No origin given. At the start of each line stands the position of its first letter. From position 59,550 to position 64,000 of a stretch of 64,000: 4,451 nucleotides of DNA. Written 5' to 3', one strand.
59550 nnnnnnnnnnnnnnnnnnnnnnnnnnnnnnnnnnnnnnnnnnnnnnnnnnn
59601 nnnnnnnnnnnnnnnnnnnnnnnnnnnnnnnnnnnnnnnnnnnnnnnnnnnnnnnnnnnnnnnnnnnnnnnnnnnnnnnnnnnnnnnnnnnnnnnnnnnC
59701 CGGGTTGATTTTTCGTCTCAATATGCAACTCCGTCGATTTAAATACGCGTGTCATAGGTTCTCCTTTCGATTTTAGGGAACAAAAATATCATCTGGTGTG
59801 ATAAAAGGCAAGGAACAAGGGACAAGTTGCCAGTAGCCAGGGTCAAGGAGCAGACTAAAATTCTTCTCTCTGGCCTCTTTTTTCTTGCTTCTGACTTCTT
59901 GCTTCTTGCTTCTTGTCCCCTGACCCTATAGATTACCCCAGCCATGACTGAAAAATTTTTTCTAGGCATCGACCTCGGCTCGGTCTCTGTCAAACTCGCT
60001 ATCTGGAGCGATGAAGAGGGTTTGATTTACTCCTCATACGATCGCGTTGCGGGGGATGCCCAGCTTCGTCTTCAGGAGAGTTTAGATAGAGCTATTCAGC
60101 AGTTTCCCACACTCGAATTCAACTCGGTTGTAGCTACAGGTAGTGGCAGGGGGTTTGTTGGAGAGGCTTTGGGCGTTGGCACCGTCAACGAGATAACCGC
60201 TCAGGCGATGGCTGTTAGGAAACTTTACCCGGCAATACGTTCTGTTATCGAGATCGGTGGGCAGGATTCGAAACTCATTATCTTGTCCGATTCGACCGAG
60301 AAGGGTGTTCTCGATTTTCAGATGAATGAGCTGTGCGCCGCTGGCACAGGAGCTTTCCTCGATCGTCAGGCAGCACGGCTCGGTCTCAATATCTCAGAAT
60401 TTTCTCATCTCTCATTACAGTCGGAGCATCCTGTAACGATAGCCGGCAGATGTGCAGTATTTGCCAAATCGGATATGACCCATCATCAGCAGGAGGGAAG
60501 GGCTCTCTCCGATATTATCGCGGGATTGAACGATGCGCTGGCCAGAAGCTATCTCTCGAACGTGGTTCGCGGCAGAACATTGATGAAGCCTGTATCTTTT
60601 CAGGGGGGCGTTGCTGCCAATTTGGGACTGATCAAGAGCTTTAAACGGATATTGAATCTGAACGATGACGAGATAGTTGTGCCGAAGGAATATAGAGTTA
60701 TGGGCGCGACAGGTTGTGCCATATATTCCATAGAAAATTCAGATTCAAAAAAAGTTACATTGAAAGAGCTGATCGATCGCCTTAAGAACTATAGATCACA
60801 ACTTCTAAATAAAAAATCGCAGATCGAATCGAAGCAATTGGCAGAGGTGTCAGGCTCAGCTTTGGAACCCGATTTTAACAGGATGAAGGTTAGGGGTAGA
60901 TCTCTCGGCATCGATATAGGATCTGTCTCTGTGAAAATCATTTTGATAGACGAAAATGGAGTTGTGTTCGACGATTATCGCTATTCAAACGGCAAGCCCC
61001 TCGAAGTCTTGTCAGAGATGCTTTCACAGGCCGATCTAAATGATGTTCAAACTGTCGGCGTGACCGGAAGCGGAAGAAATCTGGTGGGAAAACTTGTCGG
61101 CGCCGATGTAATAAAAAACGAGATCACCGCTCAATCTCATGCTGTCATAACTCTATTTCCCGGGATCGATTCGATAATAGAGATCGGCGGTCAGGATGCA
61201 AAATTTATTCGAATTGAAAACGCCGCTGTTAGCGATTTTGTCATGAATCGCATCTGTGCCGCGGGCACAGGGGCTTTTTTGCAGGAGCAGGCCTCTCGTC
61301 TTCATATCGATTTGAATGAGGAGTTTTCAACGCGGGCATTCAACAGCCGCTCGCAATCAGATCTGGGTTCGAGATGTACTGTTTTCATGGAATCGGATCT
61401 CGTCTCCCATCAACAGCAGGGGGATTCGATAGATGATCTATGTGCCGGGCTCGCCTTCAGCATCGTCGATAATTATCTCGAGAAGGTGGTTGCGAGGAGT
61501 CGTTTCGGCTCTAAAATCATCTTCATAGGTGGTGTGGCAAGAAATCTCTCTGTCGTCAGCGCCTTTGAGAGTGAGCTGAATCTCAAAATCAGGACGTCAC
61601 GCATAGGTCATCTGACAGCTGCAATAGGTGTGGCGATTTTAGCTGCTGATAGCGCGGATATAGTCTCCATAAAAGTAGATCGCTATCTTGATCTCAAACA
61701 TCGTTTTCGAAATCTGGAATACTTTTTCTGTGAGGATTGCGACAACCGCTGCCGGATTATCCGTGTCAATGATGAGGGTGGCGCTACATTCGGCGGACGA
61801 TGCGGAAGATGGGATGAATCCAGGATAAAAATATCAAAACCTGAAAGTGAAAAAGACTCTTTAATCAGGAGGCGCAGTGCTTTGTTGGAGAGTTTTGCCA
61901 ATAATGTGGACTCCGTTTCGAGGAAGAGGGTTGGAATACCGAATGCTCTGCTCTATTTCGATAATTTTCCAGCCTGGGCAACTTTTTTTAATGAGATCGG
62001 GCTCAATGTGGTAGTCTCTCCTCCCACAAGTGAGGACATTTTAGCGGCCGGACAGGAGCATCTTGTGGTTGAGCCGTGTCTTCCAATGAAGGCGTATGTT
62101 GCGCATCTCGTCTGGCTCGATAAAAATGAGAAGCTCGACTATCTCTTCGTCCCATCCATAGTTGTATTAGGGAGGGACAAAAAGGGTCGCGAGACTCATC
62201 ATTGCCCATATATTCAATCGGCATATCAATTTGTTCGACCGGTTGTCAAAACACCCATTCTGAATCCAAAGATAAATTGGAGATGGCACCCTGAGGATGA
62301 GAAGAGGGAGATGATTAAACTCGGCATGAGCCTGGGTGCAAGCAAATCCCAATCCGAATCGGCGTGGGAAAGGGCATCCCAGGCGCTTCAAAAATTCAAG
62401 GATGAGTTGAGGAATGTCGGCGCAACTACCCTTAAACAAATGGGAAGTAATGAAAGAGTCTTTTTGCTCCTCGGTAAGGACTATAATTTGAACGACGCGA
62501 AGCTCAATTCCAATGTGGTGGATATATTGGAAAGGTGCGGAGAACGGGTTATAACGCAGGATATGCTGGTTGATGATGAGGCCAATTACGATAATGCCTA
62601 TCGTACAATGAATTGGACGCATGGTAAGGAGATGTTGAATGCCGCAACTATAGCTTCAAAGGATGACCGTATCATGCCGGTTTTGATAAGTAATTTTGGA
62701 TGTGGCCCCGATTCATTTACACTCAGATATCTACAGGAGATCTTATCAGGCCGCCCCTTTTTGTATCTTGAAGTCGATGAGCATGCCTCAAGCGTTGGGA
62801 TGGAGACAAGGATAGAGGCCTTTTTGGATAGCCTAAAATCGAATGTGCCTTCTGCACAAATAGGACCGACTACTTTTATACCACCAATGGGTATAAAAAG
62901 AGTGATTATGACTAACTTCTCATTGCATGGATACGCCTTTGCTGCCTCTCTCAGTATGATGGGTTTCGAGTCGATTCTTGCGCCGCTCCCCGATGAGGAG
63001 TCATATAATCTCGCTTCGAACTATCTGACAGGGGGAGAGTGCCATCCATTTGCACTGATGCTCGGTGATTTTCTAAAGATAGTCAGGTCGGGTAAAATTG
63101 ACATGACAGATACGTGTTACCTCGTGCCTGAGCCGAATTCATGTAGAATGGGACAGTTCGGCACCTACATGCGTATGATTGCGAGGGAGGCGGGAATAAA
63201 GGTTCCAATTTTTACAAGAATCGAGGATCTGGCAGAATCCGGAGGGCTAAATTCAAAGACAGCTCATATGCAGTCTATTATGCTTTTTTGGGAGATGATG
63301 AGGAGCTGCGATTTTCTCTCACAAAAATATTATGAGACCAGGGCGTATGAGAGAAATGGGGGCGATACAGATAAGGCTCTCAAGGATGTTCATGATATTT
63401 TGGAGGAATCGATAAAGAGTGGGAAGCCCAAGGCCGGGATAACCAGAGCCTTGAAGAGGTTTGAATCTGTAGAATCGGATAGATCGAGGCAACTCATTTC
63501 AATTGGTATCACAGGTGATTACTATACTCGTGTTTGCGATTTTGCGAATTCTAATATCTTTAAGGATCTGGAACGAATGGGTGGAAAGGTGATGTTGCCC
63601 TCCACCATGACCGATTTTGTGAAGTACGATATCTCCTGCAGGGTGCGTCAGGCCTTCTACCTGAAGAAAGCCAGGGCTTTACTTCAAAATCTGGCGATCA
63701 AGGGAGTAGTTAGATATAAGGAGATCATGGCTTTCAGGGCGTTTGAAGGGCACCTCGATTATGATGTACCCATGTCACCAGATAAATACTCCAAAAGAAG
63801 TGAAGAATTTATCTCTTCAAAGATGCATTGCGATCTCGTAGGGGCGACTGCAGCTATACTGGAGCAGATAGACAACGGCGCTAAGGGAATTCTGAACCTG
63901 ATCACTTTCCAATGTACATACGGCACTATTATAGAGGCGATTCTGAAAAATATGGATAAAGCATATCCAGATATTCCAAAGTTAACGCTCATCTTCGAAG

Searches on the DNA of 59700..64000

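Call 99: search_rna_families(source=window, start=59700, end=64000, threshold=evalue, max_evalue=0.01)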
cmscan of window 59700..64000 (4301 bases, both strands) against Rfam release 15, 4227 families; matches with E-value up to 0.01: 0.
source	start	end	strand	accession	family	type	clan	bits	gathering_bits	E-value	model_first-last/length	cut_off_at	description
